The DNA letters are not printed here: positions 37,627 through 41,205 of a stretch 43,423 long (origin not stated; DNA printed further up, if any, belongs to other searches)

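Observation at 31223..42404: Compact HTH / SNF2 / giant Mod / Res-like helicase-nuclease / CN-hydrolase-like operon: a type III-like R-M core with extra partners (candidate undescribed defence system)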

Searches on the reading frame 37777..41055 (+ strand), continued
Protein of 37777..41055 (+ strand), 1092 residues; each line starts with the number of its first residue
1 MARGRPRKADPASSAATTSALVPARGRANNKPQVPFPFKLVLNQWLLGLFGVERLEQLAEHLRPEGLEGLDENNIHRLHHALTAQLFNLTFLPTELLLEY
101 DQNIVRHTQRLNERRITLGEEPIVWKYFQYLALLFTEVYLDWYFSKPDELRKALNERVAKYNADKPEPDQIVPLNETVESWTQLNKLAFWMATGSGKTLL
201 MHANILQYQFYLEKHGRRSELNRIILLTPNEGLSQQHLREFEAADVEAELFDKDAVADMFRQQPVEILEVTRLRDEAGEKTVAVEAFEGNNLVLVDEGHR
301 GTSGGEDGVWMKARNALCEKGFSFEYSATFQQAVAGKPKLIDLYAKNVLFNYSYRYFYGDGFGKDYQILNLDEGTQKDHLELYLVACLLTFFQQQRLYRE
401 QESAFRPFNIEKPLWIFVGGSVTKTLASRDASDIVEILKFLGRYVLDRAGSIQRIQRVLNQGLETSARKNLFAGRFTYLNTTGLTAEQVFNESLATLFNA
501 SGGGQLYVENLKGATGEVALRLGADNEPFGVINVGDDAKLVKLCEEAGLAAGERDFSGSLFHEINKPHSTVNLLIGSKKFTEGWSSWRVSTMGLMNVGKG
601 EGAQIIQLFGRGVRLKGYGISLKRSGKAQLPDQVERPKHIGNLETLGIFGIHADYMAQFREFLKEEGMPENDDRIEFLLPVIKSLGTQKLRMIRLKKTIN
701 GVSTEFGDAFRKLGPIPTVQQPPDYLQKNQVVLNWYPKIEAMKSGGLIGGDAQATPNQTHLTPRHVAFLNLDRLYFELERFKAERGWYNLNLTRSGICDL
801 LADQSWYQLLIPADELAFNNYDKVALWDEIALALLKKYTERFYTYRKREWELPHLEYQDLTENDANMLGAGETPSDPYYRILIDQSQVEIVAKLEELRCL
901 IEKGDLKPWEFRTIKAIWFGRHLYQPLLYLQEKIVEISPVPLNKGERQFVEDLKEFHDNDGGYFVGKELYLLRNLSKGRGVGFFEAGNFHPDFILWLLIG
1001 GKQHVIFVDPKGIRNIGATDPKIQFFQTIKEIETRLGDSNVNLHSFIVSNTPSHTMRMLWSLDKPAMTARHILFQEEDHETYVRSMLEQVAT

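Call 46: get_annotated_region(hit=H6, flank=9000)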
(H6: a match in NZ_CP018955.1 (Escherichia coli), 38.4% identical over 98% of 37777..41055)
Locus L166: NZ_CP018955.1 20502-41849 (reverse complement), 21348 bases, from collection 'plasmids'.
description: Escherichia coli strain Ecol_316 plasmid pEC316_2, complete sequence
organism: Escherichia coli (NCBI taxid 562)
taxonomy: Bacteria; Pseudomonadota; Gammaproteobacteria; Enterobacterales; Enterobacteriaceae; Escherichia; Escherichia coli
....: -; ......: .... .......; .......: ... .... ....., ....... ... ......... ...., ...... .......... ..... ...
typing (MOB-suite, as given by PLSDB): conjugative; replicon IncFIB,IncFII; relaxase MOBF,MOBF; mating-pair formation MPF_F
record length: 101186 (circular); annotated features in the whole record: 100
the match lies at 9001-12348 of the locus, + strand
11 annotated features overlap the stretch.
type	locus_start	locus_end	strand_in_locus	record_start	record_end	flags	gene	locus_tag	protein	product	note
CDS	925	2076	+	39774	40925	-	-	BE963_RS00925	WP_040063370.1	IS30 family transposase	-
CDS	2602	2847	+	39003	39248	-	-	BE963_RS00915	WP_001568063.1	helix-turn-helix transcriptional regulator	-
CDS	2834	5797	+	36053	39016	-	-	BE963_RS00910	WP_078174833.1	SNF2-related protein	-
CDS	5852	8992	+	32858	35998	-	-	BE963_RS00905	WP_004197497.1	DNA methyltransferase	-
CDS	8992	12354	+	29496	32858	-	-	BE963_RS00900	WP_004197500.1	DEAD/DEAH box helicase family protein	-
CDS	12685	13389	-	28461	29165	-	-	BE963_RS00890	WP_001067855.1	IS6-like element IS26 family transposase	GO:0006313 - DNA transposition [Evidence IEA]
CDS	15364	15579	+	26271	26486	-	-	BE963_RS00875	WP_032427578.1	hypothetical protein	-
CDS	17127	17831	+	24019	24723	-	-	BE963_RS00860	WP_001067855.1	IS6-like element IS26 family transposase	GO:0006313 - DNA transposition [Evidence IEA]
CDS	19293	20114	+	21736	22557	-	-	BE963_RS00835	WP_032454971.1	DUF932 domain-containing protein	-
CDS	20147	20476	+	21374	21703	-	-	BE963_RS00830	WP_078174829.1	DUF5983 family protein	-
CDS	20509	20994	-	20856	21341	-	-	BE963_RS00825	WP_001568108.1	transglycosylase SLT domain-containing protein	-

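Call 47: get_annotated_region(hit=H2, flank=9000)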
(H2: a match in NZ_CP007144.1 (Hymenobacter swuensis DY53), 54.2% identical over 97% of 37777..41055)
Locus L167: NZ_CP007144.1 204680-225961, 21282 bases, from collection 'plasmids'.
description: Hymenobacter swuensis DY53 plasmid pHsw1, complete sequence
organism: Hymenobacter swuensis DY53 (NCBI taxid 1227739)
taxonomy: Bacteria; Bacteroidota; Cytophagia; Cytophagales; Hymenobacteraceae; Hymenobacter; Hymenobacter swuensis; Hymenobacter swuensis DY53
host: -; source: -; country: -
typing (MOB-suite, as given by PLSDB): mobilizable; replicon rep_cluster_1754; relaxase MOBB
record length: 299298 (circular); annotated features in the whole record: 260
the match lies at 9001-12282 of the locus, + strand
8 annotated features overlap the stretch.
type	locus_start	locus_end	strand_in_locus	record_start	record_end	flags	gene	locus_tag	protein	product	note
CDS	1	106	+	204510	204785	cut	-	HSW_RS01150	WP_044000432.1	hypothetical protein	-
CDS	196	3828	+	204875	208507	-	-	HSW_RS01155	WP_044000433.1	AAA family ATPase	-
CDS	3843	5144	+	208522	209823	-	-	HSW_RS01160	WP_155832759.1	hypothetical protein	-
CDS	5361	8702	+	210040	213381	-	-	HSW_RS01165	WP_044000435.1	DNA methyltransferase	GO:0006306 - DNA methylation [Evidence IEA]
CDS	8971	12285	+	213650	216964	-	-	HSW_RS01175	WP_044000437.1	DEAD/DEAH box helicase family protein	-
CDS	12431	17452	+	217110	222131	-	-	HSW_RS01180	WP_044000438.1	AAA domain-containing protein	-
CDS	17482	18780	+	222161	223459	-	-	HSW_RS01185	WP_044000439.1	bifunctional DNA primase/polymerase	-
CDS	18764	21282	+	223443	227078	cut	-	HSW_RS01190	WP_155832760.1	helicase C-terminal domain-containing protein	GO:0006139 - nucleobase-containing compound metabolic process [Evidence IEA]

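Call 55: predict_structure(alignment_id=A2)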
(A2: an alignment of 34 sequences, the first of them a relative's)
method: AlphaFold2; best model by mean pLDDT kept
length: 1092 residues; sequences in the alignment: 34
mean_pLDDT: 49.6   pTM: 0.31
mean pLDDT of the five models: 49.6, 48.8, 48.6, 44.7, 43.7
residues with pLDDT >= 90: 1; 70-90: 228; 50-70: 256; < 50: 607
segments of 3 or more residues with pLDDT < 50: 1-142, 185-200, 256-261, 271-289, 296-371, 402-432, 512-515, 565-567, 577-718, 736-756, 846-871, 873-890, 910-953, 955-957, 959-989, 1012-1016
pLDDT, mean of each block of 10 residues (from residue 1): 25 28 27 29 40 41 34 38 39 42 46 40 37 40 57 69 61 64 39 35 55 58 58 59 59 47 56 38 33 46 33 40 27 31 27 22 29 56 74 65 37 41 29 67 85 86 64 64 83 78 73 60 71 61 73 57 53 50 24 25 26 36 41 40 26 27 33 30 22 22 22 39 61 44 26 52 83 77 59 76 81 68 72 83 51 24 38 36 34 60 53 39 31 36 38 48 43 31 39 63 73 53 75 76 80 73 83 76 79 74
secondary structure, 60 per line:
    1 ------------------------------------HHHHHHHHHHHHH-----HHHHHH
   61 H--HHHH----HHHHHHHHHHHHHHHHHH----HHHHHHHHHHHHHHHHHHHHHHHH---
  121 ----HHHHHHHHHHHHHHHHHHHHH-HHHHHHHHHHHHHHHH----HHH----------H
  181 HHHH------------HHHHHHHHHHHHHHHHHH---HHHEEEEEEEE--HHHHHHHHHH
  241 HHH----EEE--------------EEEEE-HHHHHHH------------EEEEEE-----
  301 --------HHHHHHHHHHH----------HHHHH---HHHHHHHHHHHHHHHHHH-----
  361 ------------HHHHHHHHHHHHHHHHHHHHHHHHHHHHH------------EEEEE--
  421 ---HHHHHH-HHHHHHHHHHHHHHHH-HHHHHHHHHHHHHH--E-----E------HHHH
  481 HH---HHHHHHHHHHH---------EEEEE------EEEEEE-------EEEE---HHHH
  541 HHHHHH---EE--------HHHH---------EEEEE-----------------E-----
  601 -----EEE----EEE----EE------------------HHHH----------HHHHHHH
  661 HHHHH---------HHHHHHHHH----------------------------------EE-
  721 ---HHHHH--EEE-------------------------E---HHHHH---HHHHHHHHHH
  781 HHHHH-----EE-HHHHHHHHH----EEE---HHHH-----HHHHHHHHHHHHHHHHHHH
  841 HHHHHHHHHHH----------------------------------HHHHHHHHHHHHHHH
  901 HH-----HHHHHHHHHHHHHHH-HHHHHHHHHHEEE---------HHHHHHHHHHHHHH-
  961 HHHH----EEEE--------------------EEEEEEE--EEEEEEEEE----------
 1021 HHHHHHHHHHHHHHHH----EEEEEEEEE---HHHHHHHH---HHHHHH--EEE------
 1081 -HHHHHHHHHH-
elements in order (helices of 4 or more, strands of 3 or more residues): H37-49 H55-61 H64-67 H72-89 H94-117 H125-145 H147-162 H180-184 H197-214 E221-228 H231-243 E248-250 E265-269 H271-277 E290-295 H309-319 H330-334 H338-355 H373-401 E414-418 H424-429 H431-446 H448-461 H477-482 H486-496 E506-510 E517-522 E530-533 H537-546 H560-563 E573-577 E606-608 E613-615 H640-643 H654-665 H675-683 H724-728 E731-733 H763-767 H771-785 H794-802 E807-809 H813-816 H822-851 H886-902 H908-922 H924-933 E934-936 H946-959 H961-964 E969-972 E993-999 E1002-1010 H1021-1036 E1041-1049 H1053-1060 H1064-1069 E1072-1074 H1082-1091

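Call 58: search_solved_structures(query=A3, max_evalue=1, show_alignments=2)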
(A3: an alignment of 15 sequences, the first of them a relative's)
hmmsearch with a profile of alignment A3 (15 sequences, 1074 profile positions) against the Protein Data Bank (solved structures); distinct sequences matched with E-value up to 1: 2.
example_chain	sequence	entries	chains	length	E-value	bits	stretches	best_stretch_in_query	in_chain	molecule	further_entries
7w5z_6L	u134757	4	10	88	0.77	10.6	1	973-1004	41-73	Cytochrome c oxidase subunit 6B-like | Decapping nuclease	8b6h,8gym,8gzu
8bqs_EV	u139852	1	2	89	0.79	10.5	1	973-1004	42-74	Decapping nuclease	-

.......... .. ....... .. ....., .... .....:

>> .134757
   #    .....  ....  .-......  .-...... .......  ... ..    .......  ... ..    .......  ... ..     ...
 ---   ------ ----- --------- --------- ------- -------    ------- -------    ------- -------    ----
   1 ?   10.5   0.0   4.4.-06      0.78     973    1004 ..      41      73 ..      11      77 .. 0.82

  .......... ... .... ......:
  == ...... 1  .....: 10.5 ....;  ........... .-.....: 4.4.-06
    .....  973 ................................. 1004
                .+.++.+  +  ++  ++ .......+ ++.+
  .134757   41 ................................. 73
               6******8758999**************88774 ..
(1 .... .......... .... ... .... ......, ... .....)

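Call 62: fold_search(model_id=the predicted structure, library=pdb)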
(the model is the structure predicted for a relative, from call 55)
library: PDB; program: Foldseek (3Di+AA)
matches with E <= 10: 604; with E <= 0.001: 0
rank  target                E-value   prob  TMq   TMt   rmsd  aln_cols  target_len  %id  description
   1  9jnv_K                1.7e-02  0.30  0.09  0.16  24.9       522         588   13  Structure of isw1-nucleosome complex in ADP(S) state (released 2025-04-09)
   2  6pwf_K                3.8e-02  0.30  0.09  0.19  21.2       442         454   13  Cryo-EM structure of the ATPase domain of chromatin remodeling factor ISWI bound to the nucleosome (released 2019-08-21)
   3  9hwg_b                4.0e-02  0.16  0.08  0.14  23.5       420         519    7  Structure of the transcribing Pol II-TCR-RECQL5 complex (released 2025-07-16)
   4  6vz4_MODEL_1_K        4.0e-02  0.12  0.08  0.13  31.7       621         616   11  Cryo-EM structure of Sth1-Arp7-Arp9-Rtt102 bound to the nucleosome in ADP Beryllium Fluoride state (released 2020-12-02)
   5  1wp9_D                4.2e-02  0.69  0.09  0.16  13.7       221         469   14  Crystal structure of Pyrococcus furiosus Hef helicase domain (released 2005-02-01)
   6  6jde_B                5.2e-02  0.99  0.08  0.15   4.9       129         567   20  crystal structure of a DNA repair protein (released 2019-06-26)
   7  7bto_F                6.1e-02  0.99  0.09  0.22   4.4       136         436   15  EcoR124I-ArdA in the Translocation State (released 2020-05-27)
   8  6iro_L                1.1e-01  0.18  0.09  0.18  21.3       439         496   16  the crosslinked complex of ISWI-nucleosome in the ADP-bound state (released 2019-04-03)
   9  9jnp_K                1.3e-01  0.15  0.09  0.18  21.9       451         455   12  Structure of isw1-nucleosome complex in ATP state (released 2025-04-09)
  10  6nmi_A                1.4e-01  0.44  0.07  0.11  11.0       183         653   15  Cryo-EM structure of the human TFIIH core complex (released 2019-03-13)
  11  9bz0_b                1.5e-01  0.11  0.08  0.13  22.6       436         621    7  Structure of an STK19-containing TC-NER complex (released 2024-12-25)
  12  7oop_b                1.6e-01  0.09  0.07  0.13  23.4       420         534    8  Pol II-CSB-CSA-DDB1-UVSSA-PAF-SPT6 (Structure 3) (released 2021-10-06)
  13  8q7z_Ac               1.7e-01  0.41  0.05  0.18  12.1       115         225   15  Structure of the G. gallus 80S non-rotated ribosome (released 2024-08-28)
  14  9jo2_K                1.7e-01  0.23  0.08  0.15  21.5       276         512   15  Structure of isw1-nucleosome complex in Apo* state (released 2025-04-09)
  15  9rn1_I                1.7e-01  0.08  0.10  0.13  52.8       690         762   14  Structure of BAF-nucleosome complex with OCT4-SOX2 at SHL+6 in ADP-bound state, BAF47 bound to ATPase lobe 2 (released 2026-02-11)
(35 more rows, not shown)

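Call 81: search_dna_similar(query=window:37777-41055:+, collection=phages, mode=protein, max_rows=8)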
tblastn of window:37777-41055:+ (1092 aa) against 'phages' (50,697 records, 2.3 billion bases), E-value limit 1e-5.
Records with a match: 1; places in all: 1; records where one place covers at least 80% of the query: 0.
Best place of each record, by identity: <60% 1.
By first word of the organism name: Thermus 1.
By host as written in the record: Thermus thermophilus HB8 1.
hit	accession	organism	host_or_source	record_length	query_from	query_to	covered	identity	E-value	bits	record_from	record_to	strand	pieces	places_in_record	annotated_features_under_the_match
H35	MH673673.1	Thermus phage phiLo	Thermus thermophilus HB8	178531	23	861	77%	40.4%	8e-158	525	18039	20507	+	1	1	putative type III restriction endonuclease subunit R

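Call 82: search_protein_families(library=ncbifam, proteins=[L166:2834-5797:+, L166:5852-8992:+, L166:8992-12354:+], max_evalue=0.00001)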
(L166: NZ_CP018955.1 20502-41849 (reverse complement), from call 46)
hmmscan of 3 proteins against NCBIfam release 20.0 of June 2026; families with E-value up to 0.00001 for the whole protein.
L166:2834-5797:+ (987 aa): 18 families
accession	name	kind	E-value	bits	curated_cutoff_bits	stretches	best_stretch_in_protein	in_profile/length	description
NF038318.1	DISARM_DrmD_b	equivalog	1.7e-194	648.4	950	1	30-685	22-655/868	DISARM system SNF2-like helicase DrmD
NF038317.1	DISARM_DrmD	equivalog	1.3e-85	288.6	610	2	15-484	87-552/1021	DISARM system SNF2-like helicase DrmD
NF041062.1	DpdE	equivalog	3.4e-53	180.9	500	1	29-598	145-681/1048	protein DpdE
NF042964.1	phospholipD_antiphage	equivalog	5.4e-46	157.4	1100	2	369-636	619-867/895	phospholipase D-like domain-containing anti-phage protein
NF003426.0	PRK04914.1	equivalog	8.3e-43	146.7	576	2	23-228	139-345/959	RNA polymerase-associated protein RapA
NF058637.1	helic_SCO1167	equivalog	4.4e-29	101.1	1200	2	57-249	490-674/932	SCO1167/SCO6262 family helicase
NF053675.1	pilus_reg_Snf2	equivalog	9.1e-26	90.2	1100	2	57-260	605-791/1029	pilus expression-regulating Snf2 family helicase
NF041790.1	anti-phage_ZorD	equivalog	5.7e-22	77.5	1500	1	495-568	956-1032/1035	type I Zorya anti-phage system protein ZorD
NF053631.1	RNA_helic_CshA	equivalog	9.5e-10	37.9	646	1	488-589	259-358/434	degradosome RNA helicase CshA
NF003419.0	PRK04837.1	equivalog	2.6e-09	36.3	588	1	445-565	236-355/424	ATP-dependent RNA helicase RhlB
NF008744.0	PRK11776.1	equivalog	2.6e-09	36.2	524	1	447-580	225-354/460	ATP-dependent RNA helicase DbpA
NF053711.1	RNA_heli_RhlE1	exception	4.4e-09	35.6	750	1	440-568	220-346/434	RNA helicase RhlE1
NF053636.1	DDHlcsCsdAPsy1082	equivalog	5.2e-08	31.9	890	1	463-577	241-354/512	DEAD/DEAH box helicase CsdA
NF002340.1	PRK01297.1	equivalog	5.8e-08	31.9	564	1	454-572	239-353/372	ATP-dependent RNA helicase RhlB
NF008394.0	PRK11192.1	equivalog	3e-07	29.6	507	1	494-567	274-348/441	ATP-dependent RNA helicase SrmB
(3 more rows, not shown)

L166:5852-8992:+ (1046 aa): 2 families
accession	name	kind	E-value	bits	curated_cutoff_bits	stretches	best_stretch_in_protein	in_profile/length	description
NF050803.1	DnaMtaseCcrMCaul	equivalog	4.1e-08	32.5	830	0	744-832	173-252/350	adenine-specific DNA-methyltransferase CcrM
NF008572.0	PRK11524.1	equivalog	4.3e-08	32.6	292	0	464-537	14-84/294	adenine-specific DNA-methyltransferase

L166:8992-12354:+ (1120 aa): 0 families
